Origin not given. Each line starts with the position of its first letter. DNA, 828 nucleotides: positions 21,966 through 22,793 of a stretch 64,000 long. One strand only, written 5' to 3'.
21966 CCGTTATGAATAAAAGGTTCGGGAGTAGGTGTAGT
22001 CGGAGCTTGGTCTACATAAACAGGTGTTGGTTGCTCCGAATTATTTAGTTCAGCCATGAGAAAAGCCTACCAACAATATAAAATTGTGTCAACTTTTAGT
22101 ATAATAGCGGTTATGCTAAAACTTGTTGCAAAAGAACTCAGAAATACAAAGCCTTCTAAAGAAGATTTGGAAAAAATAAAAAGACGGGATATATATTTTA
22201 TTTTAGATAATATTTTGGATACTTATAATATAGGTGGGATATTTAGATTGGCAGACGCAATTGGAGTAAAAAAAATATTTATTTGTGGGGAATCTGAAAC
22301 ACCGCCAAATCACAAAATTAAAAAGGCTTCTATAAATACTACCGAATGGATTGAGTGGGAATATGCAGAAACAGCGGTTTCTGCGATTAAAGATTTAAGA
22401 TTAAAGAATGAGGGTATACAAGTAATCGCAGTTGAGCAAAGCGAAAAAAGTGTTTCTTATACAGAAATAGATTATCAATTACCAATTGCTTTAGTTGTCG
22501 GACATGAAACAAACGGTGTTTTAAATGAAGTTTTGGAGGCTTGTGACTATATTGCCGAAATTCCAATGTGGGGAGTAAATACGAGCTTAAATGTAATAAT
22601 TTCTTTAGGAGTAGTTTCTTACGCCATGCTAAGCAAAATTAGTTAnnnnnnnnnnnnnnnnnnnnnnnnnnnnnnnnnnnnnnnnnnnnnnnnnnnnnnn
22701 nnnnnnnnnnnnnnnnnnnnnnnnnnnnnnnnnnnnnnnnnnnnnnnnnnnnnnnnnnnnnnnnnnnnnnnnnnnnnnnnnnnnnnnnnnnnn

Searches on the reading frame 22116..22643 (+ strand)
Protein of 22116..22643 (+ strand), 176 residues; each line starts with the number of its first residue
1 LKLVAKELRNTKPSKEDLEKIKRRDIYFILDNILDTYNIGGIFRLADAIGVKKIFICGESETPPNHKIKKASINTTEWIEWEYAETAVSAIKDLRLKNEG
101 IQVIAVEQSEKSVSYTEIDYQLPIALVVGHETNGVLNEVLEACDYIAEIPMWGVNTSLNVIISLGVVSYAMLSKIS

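Call 7: search_protein_families(library=pfam, proteins=[window:22116-22643:+], max_evalue=0.01)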
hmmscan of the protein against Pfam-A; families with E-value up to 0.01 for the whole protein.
window:22116-22643:+ (176 aa): 1 family
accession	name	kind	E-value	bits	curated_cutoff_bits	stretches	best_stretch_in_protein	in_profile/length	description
PF00588.24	SpoU_methylase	-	2.3e-33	115.8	29.7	1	26-169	2-142/142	SpoU rRNA Methylase family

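Call 9: find_homologous_proteins(query=window:22116-22643:+, max_evalue=1e-10)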
Query window:22116-22643:+ (176 aa): 3562 proteins with E <= 1e-10 among 3617 candidates; the best 120 are listed.
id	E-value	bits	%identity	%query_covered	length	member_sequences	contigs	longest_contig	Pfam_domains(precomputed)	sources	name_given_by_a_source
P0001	1.1e-108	378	100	100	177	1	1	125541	PF00588.25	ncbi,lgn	-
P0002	7.8e-86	304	77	99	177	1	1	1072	PF00588.25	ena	-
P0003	7.4e-85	301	76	98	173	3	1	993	PF00588.25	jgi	jgi:tRNA G18 (ribose-2'-O)-methylase SpoU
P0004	1.2e-83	297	76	100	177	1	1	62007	PF00588.25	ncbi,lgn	-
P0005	5.4e-83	295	74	100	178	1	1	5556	PF00588.25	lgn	-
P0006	3.0e-82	292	74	100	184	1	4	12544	PF00588.25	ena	-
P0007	1.4e-81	290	76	96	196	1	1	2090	PF00588.25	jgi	jgi:tRNA G18 (ribose-2'-O)-methylase SpoU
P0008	2.5e-81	289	75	99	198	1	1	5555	PF00588.25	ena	-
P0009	7.2e-81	288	75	96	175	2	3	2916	PF00588.25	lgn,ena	-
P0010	1.5e-80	287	75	96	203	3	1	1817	PF00588.25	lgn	-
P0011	1.9e-80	287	77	96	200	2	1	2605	PF00588.25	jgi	jgi:23S rRNA (guanosine2251-2'-O)-methyltransferase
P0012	2.7e-80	286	73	100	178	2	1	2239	PF00588.25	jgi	jgi:tRNA G18 (ribose-2'-O)-methylase SpoU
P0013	3.4e-80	286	72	99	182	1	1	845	PF00588.25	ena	-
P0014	3.8e-80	286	74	100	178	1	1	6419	PF00588.25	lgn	-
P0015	4.6e-80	285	76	95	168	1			PF00588.25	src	-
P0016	6.0e-80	285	73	96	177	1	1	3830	PF00588.25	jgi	jgi:23S rRNA (guanosine2251-2'-O)-methyltransferase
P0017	7.4e-80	285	74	96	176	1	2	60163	PF00588.25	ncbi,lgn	-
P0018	9.4e-80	284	73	100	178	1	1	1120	PF00588.25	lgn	-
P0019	1.7e-79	283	76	96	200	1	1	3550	PF00588.25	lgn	-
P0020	2.2e-79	283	75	96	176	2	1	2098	PF00588.25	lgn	-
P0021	2.4e-79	283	74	98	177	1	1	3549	PF00588.25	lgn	-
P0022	3.1e-79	283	74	96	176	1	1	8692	PF00588.25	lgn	-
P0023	4.9e-79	282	72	100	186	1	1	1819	PF00588.25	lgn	-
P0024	5.2e-79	282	77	95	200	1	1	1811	PF00588.25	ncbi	-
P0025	6.1e-79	282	72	99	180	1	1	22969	PF00588.25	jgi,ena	-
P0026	6.2e-79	282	74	98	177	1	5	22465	PF00588.25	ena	-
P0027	6.3e-79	282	73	98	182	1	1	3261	PF00588.25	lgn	-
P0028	6.9e-79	281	74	99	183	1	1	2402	PF00588.25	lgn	-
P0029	8.1e-79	281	71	99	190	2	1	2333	PF00588.25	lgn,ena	-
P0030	1.5e-78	280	73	99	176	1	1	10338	PF00588.25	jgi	jgi:tRNA G18 (ribose-2'-O)-methylase SpoU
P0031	1.7e-78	280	73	96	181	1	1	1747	PF00588.25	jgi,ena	-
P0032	2.0e-78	280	71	99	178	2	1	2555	PF00588.25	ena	-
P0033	2.4e-78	280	75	96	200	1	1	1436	PF00588.25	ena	-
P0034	2.5e-78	280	76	96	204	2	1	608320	PF00588.25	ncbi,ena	-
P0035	2.6e-78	280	72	96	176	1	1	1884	PF00588.25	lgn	-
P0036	2.9e-78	279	71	100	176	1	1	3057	PF00588.25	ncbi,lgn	-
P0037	2.9e-78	279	70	99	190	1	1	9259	PF00588.25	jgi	jgi:tRNA G18 (ribose-2'-O)-methylase SpoU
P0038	3.3e-78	279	75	96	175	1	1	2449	PF00588.25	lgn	-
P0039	4.1e-78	279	74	96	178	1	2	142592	PF00588.25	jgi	-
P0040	5.2e-78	279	75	96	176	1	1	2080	PF00588.25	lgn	-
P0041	5.3e-78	279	75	96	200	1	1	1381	PF00588.25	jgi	jgi:tRNA G18 (ribose-2'-O)-methylase SpoU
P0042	5.4e-78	278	73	96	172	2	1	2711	PF00588.25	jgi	jgi:tRNA G18 (ribose-2'-O)-methylase SpoU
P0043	5.9e-78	278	73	99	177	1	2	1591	PF00588.25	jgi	jgi:tRNA G18 (ribose-2'-O)-methylase SpoU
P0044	6.2e-78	278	75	96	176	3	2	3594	PF00588.25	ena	-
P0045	7.3e-78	278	73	99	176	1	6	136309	PF00588.25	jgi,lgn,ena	jgi:tRNA G18 (ribose-2'-O)-methylase SpoU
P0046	7.6e-78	278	71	96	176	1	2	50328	PF00588.25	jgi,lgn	jgi:23S rRNA (guanosine2251-2'-O)-methyltransferase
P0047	1.1e-77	277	74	96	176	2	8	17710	PF00588.25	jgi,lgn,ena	-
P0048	1.1e-77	277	73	99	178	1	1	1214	PF00588.25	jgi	jgi:tRNA G18 (ribose-2'-O)-methylase SpoU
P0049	1.2e-77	277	74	96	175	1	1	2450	PF00588.25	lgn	-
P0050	1.3e-77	277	70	99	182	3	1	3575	PF00588.25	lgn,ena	-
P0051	1.3e-77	277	73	99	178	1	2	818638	PF00588.25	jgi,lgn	jgi:tRNA G18 (ribose-2'-O)-methylase SpoU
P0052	1.4e-77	277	67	99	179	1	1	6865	PF00588.25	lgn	-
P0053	1.5e-77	277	70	99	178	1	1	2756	PF00588.25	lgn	-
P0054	1.5e-77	277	75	96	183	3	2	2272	PF00588.25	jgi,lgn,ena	jgi:tRNA G18 (ribose-2'-O)-methylase SpoU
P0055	2.1e-77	277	72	100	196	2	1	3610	PF00588.25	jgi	jgi:23S rRNA (guanosine2251-2'-O)-methyltransferase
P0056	2.2e-77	277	73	96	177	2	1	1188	PF00588.25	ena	-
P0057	2.2e-77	277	72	96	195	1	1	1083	PF00588.25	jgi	jgi:23S rRNA (guanosine2251-2'-O)-methyltransferase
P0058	2.6e-77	276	72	99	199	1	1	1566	PF00588.25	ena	-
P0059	4.3e-77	276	70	99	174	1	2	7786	PF00588.25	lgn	-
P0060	4.4e-77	276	70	100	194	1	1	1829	PF00588.25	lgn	-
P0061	4.4e-77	276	73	96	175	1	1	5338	PF00588.25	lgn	-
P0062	4.4e-77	276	72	98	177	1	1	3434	PF00588.25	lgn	-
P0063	4.6e-77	275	73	96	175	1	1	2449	PF00588.25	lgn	-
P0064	5.8e-77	275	70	99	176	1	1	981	PF00588.25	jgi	-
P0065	6.0e-77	275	73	96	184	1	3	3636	PF00588.25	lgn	-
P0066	6.3e-77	275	73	96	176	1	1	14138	PF00588.25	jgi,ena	-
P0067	6.4e-77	275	71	99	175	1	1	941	PF00588.25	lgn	-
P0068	6.6e-77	275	71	100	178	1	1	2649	PF00588.25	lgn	-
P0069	6.8e-77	275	71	100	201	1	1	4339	PF00588.25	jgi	jgi:tRNA G18 (ribose-2'-O)-methylase SpoU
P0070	7.0e-77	275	73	99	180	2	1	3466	PF00588.25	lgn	-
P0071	7.3e-77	275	70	99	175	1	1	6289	PF00588.25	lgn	-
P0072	7.3e-77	275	72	96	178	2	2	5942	PF00588.25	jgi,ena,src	jgi:tRNA G18 (ribose-2'-O)-methylase SpoU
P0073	8.8e-77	275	71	99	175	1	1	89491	PF00588.25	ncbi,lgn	-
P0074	9.3e-77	274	70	96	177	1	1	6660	PF00588.25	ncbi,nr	ncbi:MAG TPA: TrmH family RNA methyltransferase [Candidatus Sulfotelmatobacter sp.]|nr:TrmH family R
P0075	1.0e-76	274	71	99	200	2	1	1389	PF00588.25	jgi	jgi:23S rRNA (guanosine2251-2'-O)-methyltransferase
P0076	1.2e-76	274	70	99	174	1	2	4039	PF00588.25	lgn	-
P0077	1.3e-76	274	71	99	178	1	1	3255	PF00588.25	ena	-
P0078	1.5e-76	274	69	99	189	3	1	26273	PF00588.25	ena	-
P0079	1.5e-76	274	69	99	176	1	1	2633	PF00588.25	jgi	-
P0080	1.6e-76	274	73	96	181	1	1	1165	PF00588.25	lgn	-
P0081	1.6e-76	274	72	96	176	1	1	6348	PF00588.25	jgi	jgi:tRNA G18 (ribose-2'-O)-methylase SpoU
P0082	1.6e-76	274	71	99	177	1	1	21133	PF00588.25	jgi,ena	-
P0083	1.7e-76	274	73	96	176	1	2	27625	PF00588.25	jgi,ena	-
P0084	1.9e-76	274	71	100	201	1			PF00588.25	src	-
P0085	2.0e-76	273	73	96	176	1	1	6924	PF00588.25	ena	-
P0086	2.0e-76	273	73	96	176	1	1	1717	PF00588.25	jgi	jgi:23S rRNA (guanosine2251-2'-O)-methyltransferase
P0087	2.1e-76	273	69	99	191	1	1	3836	PF00588.25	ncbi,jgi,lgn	-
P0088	2.8e-76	273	70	96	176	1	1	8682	PF00588.25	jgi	jgi:23S rRNA (guanosine2251-2'-O)-methyltransferase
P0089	2.8e-76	273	69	99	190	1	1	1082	PF00588.25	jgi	jgi:tRNA G18 (ribose-2'-O)-methylase SpoU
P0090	3.0e-76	273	69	98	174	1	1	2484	PF00588.25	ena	-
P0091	3.2e-76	273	71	96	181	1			PF00588.25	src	-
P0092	3.3e-76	273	72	96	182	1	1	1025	PF00588.25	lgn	-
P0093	3.6e-76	273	72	96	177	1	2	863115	PF00588.25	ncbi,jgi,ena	-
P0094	3.7e-76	273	72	96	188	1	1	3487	PF00588.25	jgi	jgi:23S rRNA (guanosine2251-2'-O)-methyltransferase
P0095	3.9e-76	272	70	96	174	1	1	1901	PF00588.25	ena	-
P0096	4.0e-76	272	72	97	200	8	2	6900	PF00588.25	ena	-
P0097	4.3e-76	272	71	99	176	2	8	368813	PF00588.25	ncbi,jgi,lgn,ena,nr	ncbi:MAG TPA: TrmH family RNA methyltransferase [Patescibacteria group bacterium]|jgi:tRNA G18 (ribo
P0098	4.5e-76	272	74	96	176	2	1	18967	PF00588.25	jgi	jgi:23S rRNA (guanosine2251-2'-O)-methyltransferase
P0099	4.8e-76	272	73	96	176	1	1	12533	PF00588.25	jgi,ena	-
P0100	5.8e-76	272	71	99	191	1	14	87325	PF00588.25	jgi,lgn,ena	-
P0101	6.0e-76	272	72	96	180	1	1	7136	PF00588.25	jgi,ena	-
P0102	6.6e-76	272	71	99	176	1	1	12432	PF00588.25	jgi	jgi:tRNA G18 (ribose-2'-O)-methylase SpoU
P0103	6.8e-76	272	71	96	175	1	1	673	PF00588.25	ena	-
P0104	6.8e-76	272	68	100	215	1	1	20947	PF00588.25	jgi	jgi:tRNA G18 (ribose-2'-O)-methylase SpoU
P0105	9.8e-76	271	73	96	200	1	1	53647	PF00588.25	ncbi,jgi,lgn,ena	jgi:tRNA G18 (ribose-2'-O)-methylase SpoU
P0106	9.9e-76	271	71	100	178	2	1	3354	PF00588.25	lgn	-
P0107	1.0e-75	271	73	96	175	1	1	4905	PF00588.25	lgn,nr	nr:TrmH family RNA methyltransferase [Candidatus Levybacteria bacterium]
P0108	1.0e-75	271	70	99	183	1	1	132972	PF00588.25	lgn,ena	-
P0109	1.1e-75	271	70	100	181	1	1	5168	PF00588.25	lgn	-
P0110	1.1e-75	271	72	96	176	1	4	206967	PF00588.25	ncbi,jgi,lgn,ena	ncbi:MAG: TrmH family RNA methyltransferase [Candidatus Levyibacteriota bacterium]|jgi:tRNA G18 (rib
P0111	1.2e-75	271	73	96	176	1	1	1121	PF00588.25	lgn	-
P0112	1.3e-75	271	71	99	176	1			PF00588.25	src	-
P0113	1.3e-75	271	70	99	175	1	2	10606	PF00588.25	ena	-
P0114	1.3e-75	271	71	100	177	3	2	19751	PF00588.25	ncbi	-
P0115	1.5e-75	271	69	100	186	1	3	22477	PF00588.25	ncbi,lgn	-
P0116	1.6e-75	270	70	99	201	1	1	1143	PF00588.25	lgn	-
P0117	1.6e-75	270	70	99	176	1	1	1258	PF00588.25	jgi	-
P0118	1.8e-75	270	71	99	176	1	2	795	PF00588.25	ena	-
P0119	2.3e-75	270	71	96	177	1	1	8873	PF00588.25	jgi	-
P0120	2.4e-75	270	70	99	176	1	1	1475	PF00588.25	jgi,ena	-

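Call 11: find_encoding_contigs(protein=P0001, flank=10000, max_places=4)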
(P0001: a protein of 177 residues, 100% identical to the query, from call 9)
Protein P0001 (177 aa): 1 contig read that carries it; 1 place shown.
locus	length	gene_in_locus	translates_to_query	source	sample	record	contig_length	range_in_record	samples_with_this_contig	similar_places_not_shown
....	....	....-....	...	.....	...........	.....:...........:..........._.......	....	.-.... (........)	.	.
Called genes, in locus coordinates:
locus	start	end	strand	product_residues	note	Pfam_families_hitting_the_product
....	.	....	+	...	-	?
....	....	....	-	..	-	-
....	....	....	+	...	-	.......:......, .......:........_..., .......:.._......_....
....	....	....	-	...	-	-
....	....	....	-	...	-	-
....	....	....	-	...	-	-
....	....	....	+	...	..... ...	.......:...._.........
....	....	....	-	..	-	?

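Call 12: find_encoding_contigs(protein=P0004, flank=10000, max_places=4)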
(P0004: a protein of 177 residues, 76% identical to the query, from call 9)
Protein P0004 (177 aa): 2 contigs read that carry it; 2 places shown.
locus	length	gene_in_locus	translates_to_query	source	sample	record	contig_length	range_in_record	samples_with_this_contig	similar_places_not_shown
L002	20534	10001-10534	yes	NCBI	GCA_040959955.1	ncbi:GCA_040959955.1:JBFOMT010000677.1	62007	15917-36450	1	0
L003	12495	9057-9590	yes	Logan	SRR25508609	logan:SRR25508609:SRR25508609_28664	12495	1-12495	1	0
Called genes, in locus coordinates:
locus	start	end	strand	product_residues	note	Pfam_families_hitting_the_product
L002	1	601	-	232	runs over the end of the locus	-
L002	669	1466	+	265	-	PF04085:MreC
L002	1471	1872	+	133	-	-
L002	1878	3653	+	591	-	PF03717:PBP_dimer, PF00905:Transpeptidase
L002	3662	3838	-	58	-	-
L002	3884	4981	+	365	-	PF02481:DNA_processg_A, PF17782:WHD_DprA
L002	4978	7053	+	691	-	PF01751:Toprim, PF01131:Topoisom_bac, PF01396:Zn_ribbon_Top1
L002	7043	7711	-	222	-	-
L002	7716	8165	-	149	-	-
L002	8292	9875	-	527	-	-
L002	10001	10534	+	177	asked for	PF00588:SpoU_methylase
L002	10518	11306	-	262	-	-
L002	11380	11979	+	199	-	PF01209:Ubie_methyltran (weak), PF13489:Methyltransf_23, PF07021:MetW, PF13847:Methyltransf_31, PF08241:Methyltransf_11, PF08242:Methyltransf_12, PF13649:Methyltransf_25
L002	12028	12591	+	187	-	-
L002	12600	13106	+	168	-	-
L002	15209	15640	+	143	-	PF10604:Polyketide_cyc2 (weak)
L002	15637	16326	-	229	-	PF00535:Glycos_transf_2, PF13641:Glyco_tranf_2_3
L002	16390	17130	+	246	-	PF00535:Glycos_transf_2, PF10111:Glyco_tranf_2_2, PF13641:Glyco_tranf_2_3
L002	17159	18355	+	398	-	-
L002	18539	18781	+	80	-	PF01541:GIY-YIG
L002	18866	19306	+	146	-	-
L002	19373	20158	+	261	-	-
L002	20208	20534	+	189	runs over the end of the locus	PF06559:DCD_N (weak), PF22769:DCD, PF00692:dUTPase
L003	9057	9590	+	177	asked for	PF00588:SpoU_methylase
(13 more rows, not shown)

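Call 21: find_related_loci(query=A2, collection=genome_contigs, flank=6000)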
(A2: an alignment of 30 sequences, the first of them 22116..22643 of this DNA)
Query A2 (176 aa) in genome_contigs; peptide patterns used: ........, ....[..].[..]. (x = any residue, [..] = any of these).
599 stretches matched a pattern (row limit reached: there are more); 474 encode a relative of the query (tblastn E <= 1e-3); the best 80 are kept; 80 distinct loci.
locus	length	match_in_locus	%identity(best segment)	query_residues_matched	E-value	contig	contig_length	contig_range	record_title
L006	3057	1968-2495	71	1-176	4e-86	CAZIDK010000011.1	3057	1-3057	MAG TPA_asm: uncultured Gammaproteobacteria bacterium isolate SRP302447_co4_23 genome assembly, contig: NODE_95858_lengt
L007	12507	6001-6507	76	1-169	2e-85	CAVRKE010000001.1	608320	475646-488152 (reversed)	MAG: Candidatus Levybacteria bacterium isolate MFD01476.bin.1.95 genome assembly, contig: contig_20563, whole genome sho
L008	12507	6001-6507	73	1-169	1e-82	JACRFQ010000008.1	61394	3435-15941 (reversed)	MAG: Candidatus Levyibacteriota bacterium isolate NC_groundwater_1729_Pr3_B-0.1um_34_132 SR-2_scaffold_141_235052, whole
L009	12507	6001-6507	72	1-169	1e-81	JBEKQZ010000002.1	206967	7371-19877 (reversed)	MAG: Candidatus Levyibacteriota bacterium isolate SPRUCE 49 SPRUCE_49_2, whole genome shotgun sequence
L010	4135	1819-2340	70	1-174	6e-82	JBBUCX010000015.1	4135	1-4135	MAG: Patescibacteria group bacterium isolate H51-bin115_1 H51_bin115_1_000000000015, whole genome shotgun sequence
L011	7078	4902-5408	71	1-169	2e-81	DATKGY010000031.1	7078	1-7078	MAG TPA_asm: Patescibacteria group bacterium isolate SMAG_U14563 k141_53997, whole genome shotgun sequence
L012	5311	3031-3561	67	1-175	9e-79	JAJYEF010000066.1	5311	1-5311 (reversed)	MAG: bacterium isolate DBS1-1.bin22 NODE_30793_length_5311_cov_3.565008, whole genome shotgun sequence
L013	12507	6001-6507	69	1-169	2e-77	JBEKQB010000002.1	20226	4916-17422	MAG: Candidatus Levyibacteriota bacterium isolate SPRUCE 478 SPRUCE_478_2, whole genome shotgun sequence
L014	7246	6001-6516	63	1-172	2e-75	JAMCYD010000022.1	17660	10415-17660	MAG: Patescibacteria group bacterium isolate FK_Sedi_B_Bin.369 NODE_11633_length_17660_cov_33.1702, whole genome shotgun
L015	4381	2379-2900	64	1-174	3e-75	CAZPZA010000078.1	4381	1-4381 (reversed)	MAG TPA_asm: uncultured Gammaproteobacteria bacterium isolate binchicken_co21_463 genome assembly, contig: NODE_29272_le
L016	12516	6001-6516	62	1-172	4e-75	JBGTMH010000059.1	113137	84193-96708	MAG: Patescibacteria group bacterium isolate JTS-RE358 k141_2910780, whole genome shotgun sequence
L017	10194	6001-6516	62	1-172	3e-75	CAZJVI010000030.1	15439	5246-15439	MAG TPA_asm: uncultured Gammaproteobacteria bacterium isolate binchicken_co50_326 genome assembly, contig: NODE_4427_len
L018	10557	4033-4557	62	1-175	1e-74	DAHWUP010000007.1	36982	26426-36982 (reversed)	MAG TPA_asm: Candidatus Levyibacteriota bacterium isolate clean1537 NODE_7_length_36982_cov_7.438423, whole genome shotg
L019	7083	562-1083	63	1-174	2e-74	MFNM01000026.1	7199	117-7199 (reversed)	MAG: Candidatus Levybacteria bacterium RIFCSPHIGHO2_01_FULL_37_33 rifcsphigho2_01_scaffold_30775, whole genome shotgun s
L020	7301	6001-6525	62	1-175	2e-74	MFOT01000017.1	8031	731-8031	MAG: Candidatus Levybacteria bacterium RIFCSPLOWO2_01_FULL_38_21 rifcsplowo2_01_scaffold_36671, whole genome shotgun seq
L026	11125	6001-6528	59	1-176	2e-73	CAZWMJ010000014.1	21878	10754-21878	MAG TPA_asm: uncultured Gammaproteobacteria bacterium isolate binchicken_co38_574 genome assembly, contig: NODE_5017_len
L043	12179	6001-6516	62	1-172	2e-71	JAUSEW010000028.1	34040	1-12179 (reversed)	MAG: Candidatus Levyibacteriota bacterium isolate E14_maxbin.252 E14_k141_1493801, whole genome shotgun sequence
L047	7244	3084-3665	58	1-175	5e-71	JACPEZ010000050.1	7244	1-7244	MAG: Candidatus Daviesbacteria bacterium isolate NC_groundwater_348_Ag_B-0.1um_41_18 GD18-4_B1_scaffold_1641941, whole g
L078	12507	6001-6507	60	1-169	2e-69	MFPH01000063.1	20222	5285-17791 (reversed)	MAG: Candidatus Levybacteria bacterium RIFCSPLOWO2_12_FULL_37_14 rifcsplowo2_12_scaffold_7126, whole genome shotgun sequ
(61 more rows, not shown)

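Call 34: search_protein_families(library=ncbifam, proteins=[window:22116-22643:+], max_evalue=0.1)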
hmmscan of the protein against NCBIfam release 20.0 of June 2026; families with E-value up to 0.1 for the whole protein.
window:22116-22643:+ (176 aa): 12 families
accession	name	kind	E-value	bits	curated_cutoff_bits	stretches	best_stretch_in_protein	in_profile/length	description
TIGR00186.1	rRNA_methyl_3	equivalog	7.2e-26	91.1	160.15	1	22-172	88-237/240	23S rRNA (guanosine(2251)-2'-O)-methyltransferase RlmB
NF008295.0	PRK11081.1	equivalog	6.3e-25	88.1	227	1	21-169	15-159/230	tRNA (guanosine(18)-2'-O)-methyltransferase TrmH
NF008386.0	PRK11181.1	equivalog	1.8e-16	60.2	366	1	17-171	84-238/244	23S rRNA (guanosine(2251)-2'-O)-methyltransferase RlmB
NF008117.0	PRK10864.1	equivalog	1.2e-08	34.6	267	1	9-167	180-334/344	tRNA/rRNA methyltransferase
TIGR00050.1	rRNA_methyl_1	subfamily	4.3e-08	33.3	167.15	1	118-172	100-154/233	TrmJ/YjtD family RNA methyltransferase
NF011694.0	PRK15114.1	equivalog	9.8e-07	28.5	280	1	102-170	87-155/246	tRNA (cytosine(32)/uridine(32)-2'-O)-methyltransferase TrmJ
TIGR00185.1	tRNA_yibK_trmL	equivalog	1.5e-06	28.2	190.6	1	38-171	14-144/154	tRNA (uridine(34)/cytosine(34)/5-carboxymethylaminomethyluridine(34)-2'-O)-methyltransferase TrmL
NF007752.0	PRK10433.1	equivalog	8.1e-06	25.5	212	1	123-171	107-155/228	tRNA/rRNA methyltransferase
NF000477.1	NshR_TsnR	equivalog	8.7e-06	25.3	425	1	18-169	108-258/266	NshR/TsnR family 23S rRNA methyltransferase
NF041077.1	tRNAmeth_TrmJ_Sulfolob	equivalog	0.0002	21.1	350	1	36-172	12-152/229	tRNA (cytidine-2'-O-)-methyltransferase TrmJ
NF000035.1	nosihep_NshR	exception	0.0031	17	500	1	27-167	118-256/274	NshR family nosiheptide/thiostrepton resistance 23S rRNA methyltransferase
NF007683.0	PRK10358.1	equivalog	0.0074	16.2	282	1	38-171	14-144/157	tRNA (uridine(34)/cytosine(34)/5-carboxymethylaminomethyluridine(34)-2'-O)-methyltransferase TrmL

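Call 73: search_protein_families(library=pfam, proteins=[L043:6591-7775:+, L078:6549-7487:+, L078:7590-8246:+, L078:8375-9328:+, L043:9111-9968:+, L043:8352-8930:+, L026:5283-5876:-, L047:2320-2706:+, L047:2702-3085:+, L047:4350-4940:-], max_evalue=0.01)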
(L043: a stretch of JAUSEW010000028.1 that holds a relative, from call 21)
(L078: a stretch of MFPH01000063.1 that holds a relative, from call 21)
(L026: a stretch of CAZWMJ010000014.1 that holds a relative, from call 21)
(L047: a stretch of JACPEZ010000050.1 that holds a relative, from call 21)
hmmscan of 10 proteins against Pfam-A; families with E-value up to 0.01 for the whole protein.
L043:6591-7775:+ (395 aa): 0 families

L078:6549-7487:+ (313 aa): 1 family
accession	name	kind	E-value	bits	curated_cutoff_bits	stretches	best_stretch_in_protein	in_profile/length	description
PF13542.12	HTH_Tnp_ISL3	-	0.0063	16.4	27.4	0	75-91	30-46/51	Helix-turn-helix domain of transposase family ISL3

L078:7590-8246:+ (219 aa): 1 family
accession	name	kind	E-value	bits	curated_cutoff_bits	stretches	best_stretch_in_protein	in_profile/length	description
PF01797.21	Y1_Tnp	-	1.1e-11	45.4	23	1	11-120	4-118/121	Transposase IS200 like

L078:8375-9328:+ (318 aa): 1 family
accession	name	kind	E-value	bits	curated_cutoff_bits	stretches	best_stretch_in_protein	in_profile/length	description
PF04545.22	Sigma70_r4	-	8.3e-10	38.5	24.1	1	255-307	3-50/50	Sigma-70, region 4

L043:9111-9968:+ (286 aa): 0 families

L043:8352-8930:+ (193 aa): 0 families

L026:5283-5876:- (198 aa): 1 family
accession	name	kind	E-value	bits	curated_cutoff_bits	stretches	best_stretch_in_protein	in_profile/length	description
PF03169.20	OPT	-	0.0011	18.2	25.8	0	31-145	315-407/623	OPT oligopeptide transporter protein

L047:2320-2706:+ (129 aa): 3 families
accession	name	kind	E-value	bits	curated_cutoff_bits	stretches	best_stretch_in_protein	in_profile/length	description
PF18765.7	Polbeta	-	1.8e-11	44.5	26.9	1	38-128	3-88/93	Polymerase beta, Nucleotidyltransferase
PF01909.29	NTP_transf_2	-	4.2e-11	43.5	21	1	38-107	4-79/93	Nucleotidyltransferase domain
PF22600.2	MTPAP-like_central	-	0.00079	20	27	1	37-85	31-75/139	Poly(A) RNA polymerase, mitochondrial-like, central palm domain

L047:2702-3085:+ (128 aa): 1 family
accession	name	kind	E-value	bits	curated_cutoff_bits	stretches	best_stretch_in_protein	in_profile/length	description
PF05168.19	HEPN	-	5.1e-27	94.8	22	1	6-122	3-116/117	HEPN domain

L047:4350-4940:- (197 aa): 1 family
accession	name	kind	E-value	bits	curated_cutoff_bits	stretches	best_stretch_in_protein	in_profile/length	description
PF04229.20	GrpB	-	2.8e-18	67.1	25.5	1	40-193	1-159/159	GrpB protein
